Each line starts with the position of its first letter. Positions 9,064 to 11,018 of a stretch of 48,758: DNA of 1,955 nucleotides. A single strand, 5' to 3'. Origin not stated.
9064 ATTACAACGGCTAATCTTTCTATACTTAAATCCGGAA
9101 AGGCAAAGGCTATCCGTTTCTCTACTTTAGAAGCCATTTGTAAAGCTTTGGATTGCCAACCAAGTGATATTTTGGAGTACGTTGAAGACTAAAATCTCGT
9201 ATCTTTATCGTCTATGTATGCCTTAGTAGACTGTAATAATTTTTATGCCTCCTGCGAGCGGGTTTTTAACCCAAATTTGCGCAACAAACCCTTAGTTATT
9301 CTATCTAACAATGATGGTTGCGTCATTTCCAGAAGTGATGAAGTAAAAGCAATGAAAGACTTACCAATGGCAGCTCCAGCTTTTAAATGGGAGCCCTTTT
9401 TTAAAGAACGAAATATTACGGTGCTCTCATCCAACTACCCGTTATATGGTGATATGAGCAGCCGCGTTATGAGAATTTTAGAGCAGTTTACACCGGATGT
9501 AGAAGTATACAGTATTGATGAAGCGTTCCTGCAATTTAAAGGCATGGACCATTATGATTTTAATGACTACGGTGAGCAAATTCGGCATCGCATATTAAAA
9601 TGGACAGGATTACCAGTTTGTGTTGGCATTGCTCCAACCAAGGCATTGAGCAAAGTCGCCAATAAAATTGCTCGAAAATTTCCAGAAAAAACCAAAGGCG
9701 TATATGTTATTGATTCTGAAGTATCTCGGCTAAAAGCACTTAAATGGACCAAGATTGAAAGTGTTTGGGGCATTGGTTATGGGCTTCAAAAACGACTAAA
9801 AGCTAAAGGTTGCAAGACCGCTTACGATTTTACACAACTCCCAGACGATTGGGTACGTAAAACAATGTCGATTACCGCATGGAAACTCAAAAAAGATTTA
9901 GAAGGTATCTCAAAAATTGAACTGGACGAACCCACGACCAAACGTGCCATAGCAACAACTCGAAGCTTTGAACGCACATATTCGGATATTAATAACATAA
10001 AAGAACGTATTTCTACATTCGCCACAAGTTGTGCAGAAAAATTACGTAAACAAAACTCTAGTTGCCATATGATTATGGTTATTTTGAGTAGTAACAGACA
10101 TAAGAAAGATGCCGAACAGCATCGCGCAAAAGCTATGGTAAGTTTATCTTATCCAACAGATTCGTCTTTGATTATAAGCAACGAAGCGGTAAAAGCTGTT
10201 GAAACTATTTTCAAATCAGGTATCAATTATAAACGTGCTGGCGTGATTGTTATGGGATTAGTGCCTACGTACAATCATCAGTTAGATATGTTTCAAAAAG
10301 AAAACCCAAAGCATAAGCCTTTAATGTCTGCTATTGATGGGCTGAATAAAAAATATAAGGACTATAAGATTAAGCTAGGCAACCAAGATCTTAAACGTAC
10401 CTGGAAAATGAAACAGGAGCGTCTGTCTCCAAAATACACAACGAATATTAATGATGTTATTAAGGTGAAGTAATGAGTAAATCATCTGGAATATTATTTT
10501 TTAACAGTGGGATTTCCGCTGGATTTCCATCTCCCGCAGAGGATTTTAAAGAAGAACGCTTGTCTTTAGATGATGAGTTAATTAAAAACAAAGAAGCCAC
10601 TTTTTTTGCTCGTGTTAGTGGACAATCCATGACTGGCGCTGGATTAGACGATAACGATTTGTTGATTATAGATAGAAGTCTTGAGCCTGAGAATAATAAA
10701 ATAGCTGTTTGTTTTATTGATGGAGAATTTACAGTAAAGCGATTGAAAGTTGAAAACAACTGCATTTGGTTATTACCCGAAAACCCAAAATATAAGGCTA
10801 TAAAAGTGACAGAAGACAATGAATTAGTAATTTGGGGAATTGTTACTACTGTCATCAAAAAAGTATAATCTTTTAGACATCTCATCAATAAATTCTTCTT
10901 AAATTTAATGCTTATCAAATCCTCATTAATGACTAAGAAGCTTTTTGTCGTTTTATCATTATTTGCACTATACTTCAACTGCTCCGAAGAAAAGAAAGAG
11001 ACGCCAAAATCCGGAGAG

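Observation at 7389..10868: Six tightly packed genes: three tandem DUF2975-type membrane paralogs, a YozG-like HTH, umuC and a umuD-like S24 peptidase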

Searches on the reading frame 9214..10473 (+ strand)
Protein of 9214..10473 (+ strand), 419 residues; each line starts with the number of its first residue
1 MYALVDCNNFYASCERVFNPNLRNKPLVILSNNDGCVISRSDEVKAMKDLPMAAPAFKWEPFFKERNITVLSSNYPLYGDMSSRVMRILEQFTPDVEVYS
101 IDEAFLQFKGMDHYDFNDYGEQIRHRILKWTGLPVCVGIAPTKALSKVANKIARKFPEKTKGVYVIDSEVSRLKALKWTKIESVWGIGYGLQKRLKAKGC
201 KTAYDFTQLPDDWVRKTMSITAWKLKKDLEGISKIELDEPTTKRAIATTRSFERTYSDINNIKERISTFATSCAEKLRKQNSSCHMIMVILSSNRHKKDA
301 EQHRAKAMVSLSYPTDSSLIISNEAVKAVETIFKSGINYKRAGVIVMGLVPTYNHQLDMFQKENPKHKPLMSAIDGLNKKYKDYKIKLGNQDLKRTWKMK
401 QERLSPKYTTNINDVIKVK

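Call 3: search_protein_families(library=pfam, proteins=[window:9214-10473:+], max_evalue=0.01)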
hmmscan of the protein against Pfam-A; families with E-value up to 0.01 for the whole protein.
window:9214-10473:+ (419 aa): 3 families
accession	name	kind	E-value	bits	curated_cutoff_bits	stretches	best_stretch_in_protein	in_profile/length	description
PF00817.25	IMS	-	1.7e-34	119.3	23.2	1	5-150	1-147/148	impB/mucB/samB family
PF13438.11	DUF4113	-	8.5e-18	64.6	24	1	369-418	2-51/51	Domain of unknown function (DUF4113)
PF11799.13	IMS_C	-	1.3e-17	64.7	20.7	1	245-359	3-109/109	impB/mucB/samB family C-terminal domain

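Call 4: search_protein_families(library=ncbifam, proteins=[window:9214-10473:+], max_evalue=0.01)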
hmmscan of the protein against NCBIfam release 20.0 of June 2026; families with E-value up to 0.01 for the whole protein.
window:9214-10473:+ (419 aa): 10 families
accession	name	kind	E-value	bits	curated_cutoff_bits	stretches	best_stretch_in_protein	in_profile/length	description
NF002955.0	PRK03609.1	subfamily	1.3e-103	347.2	431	1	1-419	1-422/422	translesion error-prone DNA polymerase V subunit UmuC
NF002848.0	PRK03103.1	subfamily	7.7e-46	156.4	381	1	3-387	7-387/410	DNA polymerase IV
NF002492.0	PRK01810.1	equivalog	3.1e-38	131.6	399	1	5-408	15-411/412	DNA polymerase IV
NF002751.0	PRK02794.1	equivalog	1.7e-37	129.3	371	1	3-390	41-416/425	DNA polymerase IV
NF003015.0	PRK03858.1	subfamily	6e-36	124.3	367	1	6-389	13-383/399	DNA polymerase IV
NF002882.0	PRK03348.1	equivalog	1e-34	120.2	389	1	5-401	10-394/461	DNA polymerase IV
NF002677.0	PRK02406.1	equivalog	3.6e-32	111.8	256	1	5-308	11-311/357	DNA polymerase IV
NF010731.0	PRK14133.1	equivalog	2.6e-28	99.3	362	1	5-302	8-296/352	DNA polymerase IV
NF002883.0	PRK03352.1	equivalog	1.3e-23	83.8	330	1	5-331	10-325/347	DNA polymerase IV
NF002292.0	PRK01216.1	equivalog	5.7e-22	78.2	339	1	4-284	5-283/351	DNA polymerase IV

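Call 13: find_homologous_proteins(query=window:9214-10473:+, max_evalue=1e-30)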
Query window:9214-10473:+ (419 aa): 8000 proteins with E <= 1e-30 among 8000 candidates; the best 120 are listed.
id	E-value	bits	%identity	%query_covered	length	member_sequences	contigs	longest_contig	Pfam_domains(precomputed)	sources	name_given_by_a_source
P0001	9.8e-283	955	100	100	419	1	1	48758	PF11799.14,PF00817.26,PF13438.12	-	-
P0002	1.5e-280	948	99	100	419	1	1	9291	PF11799.14,PF00817.26,PF13438.12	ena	-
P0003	2.7e-261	884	92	100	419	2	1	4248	PF11799.14,PF00817.26,PF13438.12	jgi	-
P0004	1.7e-254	862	90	100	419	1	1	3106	PF11799.14,PF00817.26,PF13438.12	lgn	-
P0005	2.2e-253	858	89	100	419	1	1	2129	PF11799.14,PF00817.26,PF13438.12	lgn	-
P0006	3.7e-252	854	90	100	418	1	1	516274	PF11799.14,PF00817.26,PF13438.12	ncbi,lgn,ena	-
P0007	3.4e-249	844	89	100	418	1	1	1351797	PF11799.14,PF00817.26,PF13438.12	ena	-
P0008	3.2e-242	821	86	100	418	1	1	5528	PF11799.14,PF00817.26,PF13438.12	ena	-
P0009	2.2e-231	786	82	100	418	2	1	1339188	PF11799.14,PF00817.26,PF13438.12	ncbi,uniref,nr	ncbi:Y-family DNA polymerase [Confluentibacter citreus]|uniref:Y-family DNA polymerase n=1 Tax=Confl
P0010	8.1e-231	784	82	100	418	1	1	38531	PF11799.14,PF00817.26,PF13438.12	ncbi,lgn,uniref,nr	ncbi:Y-family DNA polymerase [Winogradskyella sp.]|uniref:Y-family DNA polymerase n=1 Tax=Winogradsk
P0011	2.2e-230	782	82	100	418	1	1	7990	PF11799.14,PF00817.26,PF13438.12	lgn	-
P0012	6.7e-230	781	81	100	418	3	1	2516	PF11799.14,PF00817.26,PF13438.12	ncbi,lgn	ncbi:MAG: Y-family DNA polymerase [Flavobacteriales bacterium]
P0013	6.8e-230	781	82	100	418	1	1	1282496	PF11799.14,PF00817.26,PF13438.12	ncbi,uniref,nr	ncbi:Y-family DNA polymerase [Psychroserpens luteolus]|uniref:Y-family DNA polymerase n=1 Tax=Psychr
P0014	1.0e-229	780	81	100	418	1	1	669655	PF11799.14,PF00817.26,PF13438.12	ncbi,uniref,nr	ncbi:Y-family DNA polymerase [Confluentibacter lentus]|uniref:Y-family DNA polymerase n=1 Tax=Conflu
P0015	4.1e-229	778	81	100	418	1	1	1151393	PF11799.14,PF00817.26,PF13438.12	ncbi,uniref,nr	ncbi:Y-family DNA polymerase [Flavobacteriaceae bacterium XHP0103]|uniref:Y-family DNA polymerase n=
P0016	5.4e-229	778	80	100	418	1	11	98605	PF11799.14,PF00817.26,PF13438.12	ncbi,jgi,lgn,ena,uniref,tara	ncbi:Y-family DNA polymerase [uncultured Winogradskyella sp.]|uniref:Y-family DNA polymerase n=1 Tax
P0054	1.7e-225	766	80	100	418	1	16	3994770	PF11799.14,PF00817.26,PF13438.12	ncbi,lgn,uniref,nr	ncbi:SOS mutagenesis and repair protein UmuC [Pseudalgibacter alginicilyticus]|uniref:SOS mutagenesi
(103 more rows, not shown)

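Call 17: find_related_loci(query=window:9214-10473:+, collection=genome_contigs, flank=6000)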
Query window:9214-10473:+ (419 aa) in genome_contigs; peptide patterns used: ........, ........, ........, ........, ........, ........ (x = any residue, [..] = any of these).
55 stretches matched a pattern; 35 encode a relative of the query (tblastn E <= 1e-3); 35 distinct loci.
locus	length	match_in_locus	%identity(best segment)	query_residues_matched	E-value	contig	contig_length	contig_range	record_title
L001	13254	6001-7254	90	1-419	0e+0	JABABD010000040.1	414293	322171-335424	MAG: Flavobacteriaceae bacterium isolate bin3o c_000002337894, whole genome shotgun sequence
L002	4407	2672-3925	78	1-419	0e+0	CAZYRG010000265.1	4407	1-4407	MAG TPA_asm: uncultured Flavobacteriaceae bacterium isolate binchicken_co366_66 genome assembly, contig: NODE_19998_leng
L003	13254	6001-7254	78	1-419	0e+0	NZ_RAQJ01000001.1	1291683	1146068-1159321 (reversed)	Ichthyenterobacterium magnum strain DSM 26283 Ga0170461_101, whole genome shotgun sequence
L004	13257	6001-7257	75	1-419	0e+0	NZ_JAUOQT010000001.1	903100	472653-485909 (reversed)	Oceanihabitans sp. 2_MG-2023 strain D3R05 LLMGDEMB_1, whole genome shotgun sequence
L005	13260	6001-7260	71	1-419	0e+0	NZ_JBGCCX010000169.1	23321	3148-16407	MAG: Psychroserpens sp. isolate SGMAG-96 contig169, whole genome shotgun sequence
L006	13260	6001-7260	69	1-419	0e+0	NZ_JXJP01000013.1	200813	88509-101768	Psychroserpens mesophilus strain JCM 13413 JCM13413_S22_contig_13, whole genome shotgun sequence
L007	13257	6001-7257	70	1-419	0e+0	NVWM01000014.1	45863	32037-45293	MAG: Lutibacter sp. isolate NORP37 Contig_source1382A_2020, whole genome shotgun sequence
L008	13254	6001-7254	71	1-419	0e+0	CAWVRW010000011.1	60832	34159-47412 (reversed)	MAG TPA_asm: uncultured Formosa sp. isolate ERR3589586_binner13_28 genome assembly, contig: ERZ7462638.155, whole genome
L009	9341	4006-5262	69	1-419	0e+0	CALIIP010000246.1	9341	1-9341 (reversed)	MAG: uncultured Flavobacteriaceae bacterium isolate R3_Bin_METABAT__56_1 genome assembly, contig: c_000002179071, whole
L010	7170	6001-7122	75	1-375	0e+0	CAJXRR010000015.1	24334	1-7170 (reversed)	MAG TPA_asm: uncultured Flavobacterium sp. isolate SRR3933266_bin.2_MetaBAT_v2.12.1_MAG genome assembly, contig: NODE_19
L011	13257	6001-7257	67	1-419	0e+0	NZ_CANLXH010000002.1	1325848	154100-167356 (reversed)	Uncultured Croceitalea sp. isolate 3-263-3Z.fasta NODE_2, whole genome shotgun sequence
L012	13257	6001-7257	67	1-419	0e+0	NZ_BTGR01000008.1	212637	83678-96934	Croceitalea sp. MTPC6 Contig08, whole genome shotgun sequence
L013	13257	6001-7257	66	1-419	0e+0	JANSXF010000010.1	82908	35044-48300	MAG: Flavobacteriaceae bacterium isolate bin.18 k141_681280_length_82908_cov_11.0000, whole genome shotgun sequence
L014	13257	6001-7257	67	1-419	0e+0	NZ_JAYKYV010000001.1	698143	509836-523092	Flagellimonas halotolerans strain SYSU M86414 NODE_1_length_698143_cov_218.174674, whole genome shotgun sequence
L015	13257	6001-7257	67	1-419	0e+0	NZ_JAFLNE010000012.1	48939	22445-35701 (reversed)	Allomuricauda sp. CAU 1633 contig12, whole genome shotgun sequence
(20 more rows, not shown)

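Call 38: find_encoding_contigs(protein=P0009, flank=4500, max_places=3)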
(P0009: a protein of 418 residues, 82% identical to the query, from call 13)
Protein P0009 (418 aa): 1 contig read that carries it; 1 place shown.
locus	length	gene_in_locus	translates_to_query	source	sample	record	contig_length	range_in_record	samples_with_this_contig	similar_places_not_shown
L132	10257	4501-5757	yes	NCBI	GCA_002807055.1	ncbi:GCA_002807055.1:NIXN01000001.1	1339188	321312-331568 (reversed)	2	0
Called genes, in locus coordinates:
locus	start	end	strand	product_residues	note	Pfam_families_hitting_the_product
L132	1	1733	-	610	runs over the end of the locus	PF07715:Plug, PF00593:TonB_dep_Rec_b-barrel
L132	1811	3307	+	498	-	PF00392:GntR, PF00155:Aminotran_1_2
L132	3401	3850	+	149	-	PF11355:DUF3157 (weak)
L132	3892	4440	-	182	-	-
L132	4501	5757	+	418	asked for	PF00817:IMS, PF11799:IMS_C, PF13438:DUF4113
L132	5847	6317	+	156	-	PF00717:Peptidase_S24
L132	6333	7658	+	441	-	PF07690:MFS_1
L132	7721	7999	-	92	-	PF02823:ATP-synt_DE_N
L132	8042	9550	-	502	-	PF02874:ATP-synt_ab_N, PF00006:ATP-synt_ab, PF22919:ATP-synt_VA_C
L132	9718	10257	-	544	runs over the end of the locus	PF00657:Lipase_GDSL (faint), PF13472:Lipase_GDSL_2 (faint)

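Call 39: find_encoding_contigs(protein=P0054, flank=4500, max_places=3)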
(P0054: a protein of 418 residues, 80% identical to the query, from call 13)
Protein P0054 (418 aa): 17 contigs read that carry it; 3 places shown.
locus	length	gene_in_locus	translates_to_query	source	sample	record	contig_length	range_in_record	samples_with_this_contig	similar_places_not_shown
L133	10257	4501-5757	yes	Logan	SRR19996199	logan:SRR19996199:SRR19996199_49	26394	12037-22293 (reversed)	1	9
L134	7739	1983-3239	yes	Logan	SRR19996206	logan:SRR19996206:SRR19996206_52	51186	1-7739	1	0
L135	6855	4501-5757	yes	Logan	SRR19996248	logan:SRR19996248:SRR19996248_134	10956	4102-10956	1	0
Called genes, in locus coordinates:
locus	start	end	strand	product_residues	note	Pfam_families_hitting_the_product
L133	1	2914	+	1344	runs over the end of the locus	PF07494:Reg_prop (faint), PF08450:SGL (faint), PF23748:Beta-prop_LRRK2 (faint), PF07495:Y_Y_Y, PF00512:HisKA, PF02518:HATPase_c, PF00072:Response_reg, PF12833:HTH_18, +1 more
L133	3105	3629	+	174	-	PF11188:DUF2975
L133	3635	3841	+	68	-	PF01381:HTH_3 (weak), PF13443:HTH_26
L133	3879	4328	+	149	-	PF11355:DUF3157 (weak)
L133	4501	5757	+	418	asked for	PF00817:IMS, PF11799:IMS_C, PF13438:DUF4113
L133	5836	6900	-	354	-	PF19580:Exo_endo_phos_3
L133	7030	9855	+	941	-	PF13620:CarboxypepD_reg, PF13715:CarbopepD_reg_2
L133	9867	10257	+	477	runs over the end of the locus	PF18942:DUF5689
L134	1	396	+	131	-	?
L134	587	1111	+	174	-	PF11188:DUF2975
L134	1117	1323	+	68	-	PF01381:HTH_3 (weak), PF13443:HTH_26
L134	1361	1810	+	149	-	PF11355:DUF3157 (weak)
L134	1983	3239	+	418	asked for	PF00817:IMS, PF11799:IMS_C, PF13438:DUF4113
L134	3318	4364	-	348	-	PF19580:Exo_endo_phos_3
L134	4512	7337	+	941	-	PF13620:CarboxypepD_reg, PF13715:CarbopepD_reg_2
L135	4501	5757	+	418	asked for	PF00817:IMS, PF11799:IMS_C, PF13438:DUF4113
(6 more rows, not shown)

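Call 40: find_encoding_contigs(protein=P0016, flank=4500, max_places=4)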
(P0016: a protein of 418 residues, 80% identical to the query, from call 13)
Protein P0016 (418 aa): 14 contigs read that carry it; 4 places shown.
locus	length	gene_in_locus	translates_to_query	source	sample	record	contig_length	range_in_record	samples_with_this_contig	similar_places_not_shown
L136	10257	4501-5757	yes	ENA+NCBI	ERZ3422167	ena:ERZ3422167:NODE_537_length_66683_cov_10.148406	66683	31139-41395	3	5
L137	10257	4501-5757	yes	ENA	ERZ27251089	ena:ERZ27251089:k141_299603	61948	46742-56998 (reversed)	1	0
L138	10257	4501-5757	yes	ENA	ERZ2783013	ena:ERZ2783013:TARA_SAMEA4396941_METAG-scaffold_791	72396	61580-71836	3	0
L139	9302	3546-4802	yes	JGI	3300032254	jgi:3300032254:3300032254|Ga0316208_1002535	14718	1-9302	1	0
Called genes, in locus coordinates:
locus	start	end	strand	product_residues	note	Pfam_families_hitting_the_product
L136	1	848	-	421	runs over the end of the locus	PF00202:Aminotran_3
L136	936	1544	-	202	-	PF13500:AAA_26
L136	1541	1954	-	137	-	PF09413:DUF2007 (weak)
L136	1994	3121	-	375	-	PF00155:Aminotran_1_2, PF01053:Cys_Met_Meta_PP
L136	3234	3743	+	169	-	PF11188:DUF2975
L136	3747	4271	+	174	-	PF11188:DUF2975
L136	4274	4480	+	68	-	PF13443:HTH_26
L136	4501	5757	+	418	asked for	PF00817:IMS, PF11799:IMS_C, PF13438:DUF4113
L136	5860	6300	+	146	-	PF00717:Peptidase_S24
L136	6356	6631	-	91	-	PF02823:ATP-synt_DE_N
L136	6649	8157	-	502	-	PF02874:ATP-synt_ab_N, PF00006:ATP-synt_ab, PF22919:ATP-synt_VA_C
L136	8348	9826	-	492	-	PF00657:Lipase_GDSL (faint), PF13472:Lipase_GDSL_2 (faint)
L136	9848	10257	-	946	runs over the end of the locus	PF13620:CarboxypepD_reg, PF13715:CarbopepD_reg_2, PF07715:Plug, PF00593:TonB_dep_Rec_b-barrel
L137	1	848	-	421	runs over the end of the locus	PF00202:Aminotran_3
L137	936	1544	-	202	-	PF13500:AAA_26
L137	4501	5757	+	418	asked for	PF00817:IMS, PF11799:IMS_C, PF13438:DUF4113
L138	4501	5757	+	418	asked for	PF00817:IMS, PF11799:IMS_C, PF13438:DUF4113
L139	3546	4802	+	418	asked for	PF00817:IMS, PF11799:IMS_C, PF13438:DUF4113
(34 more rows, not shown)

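Call 41: find_encoding_contigs(protein=P0007, flank=4500, max_places=3)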
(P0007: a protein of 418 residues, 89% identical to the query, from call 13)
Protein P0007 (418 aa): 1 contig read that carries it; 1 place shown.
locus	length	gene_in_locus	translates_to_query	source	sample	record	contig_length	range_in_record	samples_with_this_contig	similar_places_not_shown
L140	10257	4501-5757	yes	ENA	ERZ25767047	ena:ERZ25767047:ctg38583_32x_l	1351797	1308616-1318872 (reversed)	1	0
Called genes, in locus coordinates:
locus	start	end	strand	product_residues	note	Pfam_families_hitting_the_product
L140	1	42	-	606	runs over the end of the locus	PF07715:Plug, PF00593:TonB_dep_Rec_b-barrel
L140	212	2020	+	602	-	PF17899:Peptidase_M61_N, PF05299:Peptidase_M61, PF13180:PDZ_2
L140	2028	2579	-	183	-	-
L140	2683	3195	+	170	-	-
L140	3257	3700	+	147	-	PF01797:Y1_Tnp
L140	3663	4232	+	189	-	PF11188:DUF2975 (weak)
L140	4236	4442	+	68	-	PF13443:HTH_26, PF01381:HTH_3 (weak)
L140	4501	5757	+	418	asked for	PF00817:IMS, PF11799:IMS_C, PF13438:DUF4113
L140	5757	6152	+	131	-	PF00717:Peptidase_S24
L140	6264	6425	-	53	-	-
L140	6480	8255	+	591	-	PF13424:TPR_12 (faint), PF00515:TPR_1 (faint), PF07719:TPR_2 (faint), PF13174:TPR_6 (faint), PF13176:TPR_7 (faint), PF13181:TPR_8 (faint), PF13428:TPR_14 (faint), PF13432:TPR_16 (faint), +1 more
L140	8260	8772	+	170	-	PF13302:Acetyltransf_3, PF00583:Acetyltransf_1 (weak)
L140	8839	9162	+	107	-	PF14114:DUF4286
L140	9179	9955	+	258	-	PF00398:RrnaAD, PF05175:MTS (faint)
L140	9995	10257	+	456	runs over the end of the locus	PF03448:MgtE_N, PF14841:FliG_M (faint), PF00571:CBS, PF01769:MgtE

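Call 52: search_protein_families(library=padloc, proteins=[window:9214-10473:+], max_evalue=0.01)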
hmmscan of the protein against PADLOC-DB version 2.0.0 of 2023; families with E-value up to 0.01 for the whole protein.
window:9214-10473:+ (419 aa): 0 families

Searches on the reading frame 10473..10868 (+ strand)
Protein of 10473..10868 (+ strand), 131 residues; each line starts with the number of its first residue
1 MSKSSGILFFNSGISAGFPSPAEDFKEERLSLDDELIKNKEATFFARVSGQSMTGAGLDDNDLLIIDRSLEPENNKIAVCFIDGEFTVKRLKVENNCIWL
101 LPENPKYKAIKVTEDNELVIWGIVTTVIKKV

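Call 3: search_protein_families(library=pfam, proteins=[window:10473-10868:+], max_evalue=0.01)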
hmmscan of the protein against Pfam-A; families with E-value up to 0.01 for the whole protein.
window:10473-10868:+ (131 aa): 1 family
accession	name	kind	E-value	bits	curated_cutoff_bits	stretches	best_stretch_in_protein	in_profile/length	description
PF00717.28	Peptidase_S24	-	4.6e-30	104.1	23.3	1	14-124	6-115/116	Peptidase S24-like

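Call 4: search_protein_families(library=ncbifam, proteins=[window:10473-10868:+], max_evalue=0.01)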
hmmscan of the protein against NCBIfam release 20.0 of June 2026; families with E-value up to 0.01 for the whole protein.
window:10473-10868:+ (131 aa): 3 families
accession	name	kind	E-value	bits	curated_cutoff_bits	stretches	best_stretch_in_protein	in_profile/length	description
NF007621.2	PRK10276.1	subfamily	9.4e-50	167.5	110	1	15-129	1-115/115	translesion error-prone DNA polymerase V autoproteolytic subunit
NF051876.1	transXXX_HumD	equivalog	4e-24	85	120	1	17-129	2-116/129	HumD family translesion DNA polymerase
TIGR00498.1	lexA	equivalog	2.9e-23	82.5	110.95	1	14-131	86-202/203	transcriptional repressor LexA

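Call 52: search_protein_families(library=padloc, proteins=[window:10473-10868:+], max_evalue=0.01)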
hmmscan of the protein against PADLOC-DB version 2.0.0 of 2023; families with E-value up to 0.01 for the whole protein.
window:10473-10868:+ (131 aa): 0 families
